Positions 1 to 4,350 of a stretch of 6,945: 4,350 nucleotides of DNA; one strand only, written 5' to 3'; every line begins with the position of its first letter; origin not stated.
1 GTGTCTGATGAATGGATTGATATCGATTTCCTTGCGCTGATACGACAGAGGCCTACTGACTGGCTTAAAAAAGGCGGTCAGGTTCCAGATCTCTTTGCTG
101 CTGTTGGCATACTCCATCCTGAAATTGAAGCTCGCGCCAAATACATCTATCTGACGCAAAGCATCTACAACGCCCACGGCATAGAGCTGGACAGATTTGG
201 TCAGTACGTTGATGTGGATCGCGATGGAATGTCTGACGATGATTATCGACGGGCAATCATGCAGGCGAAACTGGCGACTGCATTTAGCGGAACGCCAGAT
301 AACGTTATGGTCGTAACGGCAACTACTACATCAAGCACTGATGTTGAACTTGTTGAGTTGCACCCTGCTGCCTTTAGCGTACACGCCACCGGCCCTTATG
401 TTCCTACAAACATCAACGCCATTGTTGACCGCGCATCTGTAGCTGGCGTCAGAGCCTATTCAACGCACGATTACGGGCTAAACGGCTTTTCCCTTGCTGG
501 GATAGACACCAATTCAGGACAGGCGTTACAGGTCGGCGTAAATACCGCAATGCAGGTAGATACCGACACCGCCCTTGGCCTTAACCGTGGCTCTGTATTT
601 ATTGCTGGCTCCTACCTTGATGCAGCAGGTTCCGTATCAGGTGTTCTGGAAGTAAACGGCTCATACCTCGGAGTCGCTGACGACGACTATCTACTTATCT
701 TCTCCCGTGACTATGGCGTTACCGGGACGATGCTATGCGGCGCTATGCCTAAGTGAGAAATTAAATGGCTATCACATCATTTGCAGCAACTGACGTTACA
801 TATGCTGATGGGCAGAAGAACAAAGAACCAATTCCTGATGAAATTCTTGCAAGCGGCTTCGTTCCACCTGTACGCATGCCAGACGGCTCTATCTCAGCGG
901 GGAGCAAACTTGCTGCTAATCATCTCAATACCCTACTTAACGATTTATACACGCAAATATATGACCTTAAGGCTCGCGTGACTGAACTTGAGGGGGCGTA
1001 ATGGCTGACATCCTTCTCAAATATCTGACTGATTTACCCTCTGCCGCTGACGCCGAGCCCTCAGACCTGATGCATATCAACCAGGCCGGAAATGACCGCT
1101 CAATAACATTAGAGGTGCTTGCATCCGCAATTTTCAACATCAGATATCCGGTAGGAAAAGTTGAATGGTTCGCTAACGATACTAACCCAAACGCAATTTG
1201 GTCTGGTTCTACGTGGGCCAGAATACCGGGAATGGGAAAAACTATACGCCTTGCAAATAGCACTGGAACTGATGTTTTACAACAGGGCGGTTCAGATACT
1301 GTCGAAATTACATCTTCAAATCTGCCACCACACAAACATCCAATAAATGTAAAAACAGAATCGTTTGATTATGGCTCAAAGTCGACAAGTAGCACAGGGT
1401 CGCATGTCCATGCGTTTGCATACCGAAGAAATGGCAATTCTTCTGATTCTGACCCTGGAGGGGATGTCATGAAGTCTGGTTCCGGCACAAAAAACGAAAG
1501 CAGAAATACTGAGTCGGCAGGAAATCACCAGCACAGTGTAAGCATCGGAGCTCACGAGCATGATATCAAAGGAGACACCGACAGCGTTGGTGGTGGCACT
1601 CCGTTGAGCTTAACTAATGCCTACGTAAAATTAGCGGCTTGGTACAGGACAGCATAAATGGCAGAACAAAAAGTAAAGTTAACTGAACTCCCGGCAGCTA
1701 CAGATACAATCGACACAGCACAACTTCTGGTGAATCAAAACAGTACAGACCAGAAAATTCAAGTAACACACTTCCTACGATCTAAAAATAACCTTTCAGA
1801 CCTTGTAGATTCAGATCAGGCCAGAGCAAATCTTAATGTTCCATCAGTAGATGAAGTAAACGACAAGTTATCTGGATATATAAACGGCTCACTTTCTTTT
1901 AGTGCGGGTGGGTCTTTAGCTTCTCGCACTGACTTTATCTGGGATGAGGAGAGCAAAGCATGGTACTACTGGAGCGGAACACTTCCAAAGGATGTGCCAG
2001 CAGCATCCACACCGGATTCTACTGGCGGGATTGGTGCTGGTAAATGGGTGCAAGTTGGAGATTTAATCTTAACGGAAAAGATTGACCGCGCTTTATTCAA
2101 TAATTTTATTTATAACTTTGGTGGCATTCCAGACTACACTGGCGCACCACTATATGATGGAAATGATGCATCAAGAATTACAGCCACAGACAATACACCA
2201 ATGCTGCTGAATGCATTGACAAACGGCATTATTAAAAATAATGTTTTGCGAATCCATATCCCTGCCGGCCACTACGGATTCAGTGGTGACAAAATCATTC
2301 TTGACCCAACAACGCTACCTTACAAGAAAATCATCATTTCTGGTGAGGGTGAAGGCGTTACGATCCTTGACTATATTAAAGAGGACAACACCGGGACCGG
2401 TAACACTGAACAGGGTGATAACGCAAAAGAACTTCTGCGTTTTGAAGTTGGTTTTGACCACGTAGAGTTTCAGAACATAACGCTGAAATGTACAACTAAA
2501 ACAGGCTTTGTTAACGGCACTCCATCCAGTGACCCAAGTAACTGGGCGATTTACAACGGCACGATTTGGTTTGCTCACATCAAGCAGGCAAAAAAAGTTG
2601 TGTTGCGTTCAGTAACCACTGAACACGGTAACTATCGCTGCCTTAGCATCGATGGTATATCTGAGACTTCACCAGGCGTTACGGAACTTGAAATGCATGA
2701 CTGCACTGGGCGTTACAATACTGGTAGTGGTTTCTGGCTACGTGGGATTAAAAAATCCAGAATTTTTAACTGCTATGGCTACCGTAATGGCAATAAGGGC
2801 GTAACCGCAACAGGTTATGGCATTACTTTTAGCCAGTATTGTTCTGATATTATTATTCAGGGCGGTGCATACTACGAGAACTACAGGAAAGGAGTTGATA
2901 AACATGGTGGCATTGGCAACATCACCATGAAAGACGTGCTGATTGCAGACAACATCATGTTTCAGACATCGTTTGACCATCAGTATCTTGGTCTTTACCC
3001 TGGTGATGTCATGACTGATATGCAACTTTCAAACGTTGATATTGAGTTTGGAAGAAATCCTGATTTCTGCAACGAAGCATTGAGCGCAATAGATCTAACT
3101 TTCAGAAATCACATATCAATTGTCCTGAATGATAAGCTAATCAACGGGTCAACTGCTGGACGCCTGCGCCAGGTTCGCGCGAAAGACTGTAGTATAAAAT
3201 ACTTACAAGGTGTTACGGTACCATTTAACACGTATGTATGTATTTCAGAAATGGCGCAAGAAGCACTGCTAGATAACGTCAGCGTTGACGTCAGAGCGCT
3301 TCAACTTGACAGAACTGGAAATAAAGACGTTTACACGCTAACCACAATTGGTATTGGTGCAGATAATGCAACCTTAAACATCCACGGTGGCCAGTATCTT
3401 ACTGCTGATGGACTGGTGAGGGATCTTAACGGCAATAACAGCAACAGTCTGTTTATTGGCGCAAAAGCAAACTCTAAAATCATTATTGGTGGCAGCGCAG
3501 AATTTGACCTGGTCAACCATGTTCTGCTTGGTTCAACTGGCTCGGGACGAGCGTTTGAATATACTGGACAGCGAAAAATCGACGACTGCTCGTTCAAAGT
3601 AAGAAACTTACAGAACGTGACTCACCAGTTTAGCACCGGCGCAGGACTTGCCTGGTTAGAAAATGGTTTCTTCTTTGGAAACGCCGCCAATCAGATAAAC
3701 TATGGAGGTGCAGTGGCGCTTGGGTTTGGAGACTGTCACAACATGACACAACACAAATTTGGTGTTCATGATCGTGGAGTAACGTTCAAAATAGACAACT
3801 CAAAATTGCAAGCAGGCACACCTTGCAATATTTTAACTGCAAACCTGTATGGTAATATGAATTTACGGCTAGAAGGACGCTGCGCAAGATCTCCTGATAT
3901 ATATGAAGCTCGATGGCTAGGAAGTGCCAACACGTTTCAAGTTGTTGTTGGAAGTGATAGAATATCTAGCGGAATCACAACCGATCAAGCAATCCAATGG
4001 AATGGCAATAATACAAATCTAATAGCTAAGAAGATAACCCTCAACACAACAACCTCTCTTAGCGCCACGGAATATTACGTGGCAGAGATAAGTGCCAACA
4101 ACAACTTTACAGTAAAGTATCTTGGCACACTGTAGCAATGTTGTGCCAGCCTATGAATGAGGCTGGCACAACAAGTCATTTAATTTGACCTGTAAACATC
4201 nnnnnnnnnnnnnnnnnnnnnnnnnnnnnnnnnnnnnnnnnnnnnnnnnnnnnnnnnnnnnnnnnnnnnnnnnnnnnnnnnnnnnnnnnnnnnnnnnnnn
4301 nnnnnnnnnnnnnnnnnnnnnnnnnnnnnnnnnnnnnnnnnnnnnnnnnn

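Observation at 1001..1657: Compact 218-aa tail fibre made of an anchor motif plus a His-x-His tip domain, without a shaft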

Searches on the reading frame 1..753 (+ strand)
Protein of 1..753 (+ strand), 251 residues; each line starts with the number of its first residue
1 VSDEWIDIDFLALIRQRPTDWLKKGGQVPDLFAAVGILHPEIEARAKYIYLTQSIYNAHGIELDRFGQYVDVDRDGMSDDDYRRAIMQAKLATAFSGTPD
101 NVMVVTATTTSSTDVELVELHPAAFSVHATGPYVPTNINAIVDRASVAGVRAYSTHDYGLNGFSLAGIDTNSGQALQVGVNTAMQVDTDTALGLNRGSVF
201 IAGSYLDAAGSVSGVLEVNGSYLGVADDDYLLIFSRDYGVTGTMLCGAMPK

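Call 4: search_protein_families(library=pfam, proteins=[window:1-753:+], max_evalue=1)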
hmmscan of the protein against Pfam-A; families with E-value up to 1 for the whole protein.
window:1-753:+ (251 aa): 0 families

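Call 5: search_protein_families(library=phrogs, proteins=[window:1-753:+], max_evalue=0.01)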
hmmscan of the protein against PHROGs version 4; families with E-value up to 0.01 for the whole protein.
window:1-753:+ (251 aa): 6 families
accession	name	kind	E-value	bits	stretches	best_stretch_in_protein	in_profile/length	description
phrog_6277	-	unknown function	2.7e-91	306.8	1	4-251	2-250/280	-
phrog_22472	-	unknown function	1.9e-14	54.8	1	48-154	47-153/302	-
phrog_1160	-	tail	1.7e-08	34.6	1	30-152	38-174/528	baseplate protein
phrog_4056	-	tail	8.2e-07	29.7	1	49-110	55-118/219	baseplate protein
phrog_8708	-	unknown function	0.00046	20.9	1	29-91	24-83/202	-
phrog_4017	-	tail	0.0039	17.7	1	42-114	41-114/285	baseplate protein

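Call 6: search_protein_families(library=ncbifam, proteins=[window:1-753:+], max_evalue=1)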
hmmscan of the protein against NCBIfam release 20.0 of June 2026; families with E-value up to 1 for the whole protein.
window:1-753:+ (251 aa): 0 families

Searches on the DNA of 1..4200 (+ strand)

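Call 7: search_dna_similar(query=window:1-4200:+, collection=phages, mode=near, max_rows=20)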
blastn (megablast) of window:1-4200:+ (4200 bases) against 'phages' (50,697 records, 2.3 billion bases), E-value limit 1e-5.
Records with a match: 2; places in all: 2; records where one place covers at least 80% of the query: 0.
Best place of each record, by identity: 80-90% 2.
By first word of the organism name: Enterobacter 2.
By host as written in the record: Enterobacter cloacae ATCC 50398 MR2 1; Enterobacter cloacae (BPA MR E3) 1.
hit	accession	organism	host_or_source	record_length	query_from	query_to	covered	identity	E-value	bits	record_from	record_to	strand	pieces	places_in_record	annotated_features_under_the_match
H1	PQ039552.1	Enterobacter phage vB_Ecl_MII_001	Enterobacter cloacae ATCC 50398 MR2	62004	1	1095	26%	86.5%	0e+0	1203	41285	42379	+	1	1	hypothetical protein (x4)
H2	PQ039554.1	Enterobacter phage vB_Ecl_MII_003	Enterobacter cloacae (BPA MR E3)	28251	1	1095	26%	86.4%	0e+0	1195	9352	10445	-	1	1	hypothetical protein (x4)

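Call 11: get_annotated_region(hit=H1, flank=9000)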
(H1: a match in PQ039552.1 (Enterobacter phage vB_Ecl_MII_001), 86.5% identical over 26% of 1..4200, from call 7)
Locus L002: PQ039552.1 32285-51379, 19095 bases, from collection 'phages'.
description: Enterobacter phage vB_Ecl_MII_001, complete genome.
organism: Enterobacter phage vB_Ecl_MII_001 (NCBI taxid 3344472)
taxonomy: Viruses
host: Enterobacter cloacae ATCC 50398 MR2; source: sewage water; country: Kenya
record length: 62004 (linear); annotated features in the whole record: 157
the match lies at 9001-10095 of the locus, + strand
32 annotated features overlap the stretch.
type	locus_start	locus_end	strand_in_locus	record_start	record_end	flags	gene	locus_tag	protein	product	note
CDS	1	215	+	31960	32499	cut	-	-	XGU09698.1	hypothetical protein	rasttk_feature_annotation_tool=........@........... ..; rasttk_feature_creation_tool=/opt/patric-common/ ...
CDS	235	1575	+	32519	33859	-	-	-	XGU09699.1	hypothetical protein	rasttk_feature_annotation_tool=annotate_proteins_km er_v2; rasttk_feature_creation_tool=/opt/patric-common/ ...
CDS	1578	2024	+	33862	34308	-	-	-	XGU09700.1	hypothetical protein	rasttk_feature_annotation_tool=annotate_proteins_si milarity; rasttk_feature_creation_tool=/opt/patric-common/ ...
CDS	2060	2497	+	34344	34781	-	-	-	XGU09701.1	hypothetical protein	rasttk_feature_annotation_tool=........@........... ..; rasttk_feature_creation_tool=/opt/patric-common/ ...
CDS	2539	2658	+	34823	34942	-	-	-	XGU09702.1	hypothetical protein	rasttk_feature_annotation_tool=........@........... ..; rasttk_feature_creation_tool=/opt/patric-common/ ...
CDS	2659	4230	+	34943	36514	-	-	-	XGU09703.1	hypothetical protein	rasttk_feature_annotation_tool=annotate_proteins_km er_v2; rasttk_feature_creation_tool=/opt/patric-common/ ...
CDS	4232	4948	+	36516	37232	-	-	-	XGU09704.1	hypothetical protein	rasttk_feature_annotation_tool=annotate_proteins_km er_v2; rasttk_feature_creation_tool=/opt/patric-common/ ...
CDS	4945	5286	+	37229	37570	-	-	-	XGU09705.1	hypothetical protein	rasttk_feature_annotation_tool=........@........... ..; rasttk_feature_creation_tool=/opt/patric-common/ ...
CDS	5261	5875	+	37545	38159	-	-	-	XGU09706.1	hypothetical protein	rasttk_feature_annotation_tool=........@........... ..; rasttk_feature_creation_tool=/opt/patric-common/ ...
CDS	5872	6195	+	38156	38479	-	-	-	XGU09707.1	hypothetical protein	rasttk_feature_annotation_tool=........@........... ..; rasttk_feature_creation_tool=/opt/patric-common/ ...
CDS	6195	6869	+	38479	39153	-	-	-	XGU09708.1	hypothetical protein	rasttk_feature_annotation_tool=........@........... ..; rasttk_feature_creation_tool=/opt/patric-common/ ...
CDS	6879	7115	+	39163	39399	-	-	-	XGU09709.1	hypothetical protein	rasttk_feature_annotation_tool=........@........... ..; rasttk_feature_creation_tool=/opt/patric-common/ ...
CDS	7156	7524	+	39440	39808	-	-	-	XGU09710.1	hypothetical protein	rasttk_feature_annotation_tool=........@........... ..; rasttk_feature_creation_tool=/opt/patric-common/ ...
CDS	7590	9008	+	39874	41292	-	-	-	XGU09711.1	hypothetical protein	rasttk_feature_annotation_tool=annotate_proteins_km er_v2; rasttk_feature_creation_tool=/opt/patric-common/ ...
CDS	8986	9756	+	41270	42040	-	-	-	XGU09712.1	hypothetical protein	rasttk_feature_annotation_tool=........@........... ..; rasttk_feature_creation_tool=/opt/patric-common/ ...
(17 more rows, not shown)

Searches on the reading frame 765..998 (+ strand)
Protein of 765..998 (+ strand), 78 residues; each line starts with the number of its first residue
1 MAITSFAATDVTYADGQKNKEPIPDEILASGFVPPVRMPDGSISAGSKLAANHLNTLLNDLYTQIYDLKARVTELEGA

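Call 4: search_protein_families(library=pfam, proteins=[window:765-998:+], max_evalue=1)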
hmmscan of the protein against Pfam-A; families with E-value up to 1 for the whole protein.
window:765-998:+ (78 aa): 0 families

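Call 5: search_protein_families(library=phrogs, proteins=[window:765-998:+], max_evalue=0.01)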
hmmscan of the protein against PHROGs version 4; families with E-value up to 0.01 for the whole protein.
window:765-998:+ (78 aa): 1 family
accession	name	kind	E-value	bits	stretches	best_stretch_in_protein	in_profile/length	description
phrog_24124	-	unknown function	4.8e-50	168.5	1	1-78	1-78/78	-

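Call 6: search_protein_families(library=ncbifam, proteins=[window:765-998:+], max_evalue=1)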
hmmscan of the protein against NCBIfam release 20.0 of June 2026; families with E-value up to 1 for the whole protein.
window:765-998:+ (78 aa): 0 families

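Call 69: search_solved_structures(query=window:765-998:+, max_evalue=10)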
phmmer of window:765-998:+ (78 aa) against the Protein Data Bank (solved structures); distinct sequences matched with E-value up to 10: 2.
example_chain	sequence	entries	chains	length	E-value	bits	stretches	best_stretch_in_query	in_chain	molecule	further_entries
3jqh_A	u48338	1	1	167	1.1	12.9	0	56-75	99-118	C-type lectin domain family 4 member M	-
7b7d_EF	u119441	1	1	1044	1.3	12.7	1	8-51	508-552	Elongation factor 3A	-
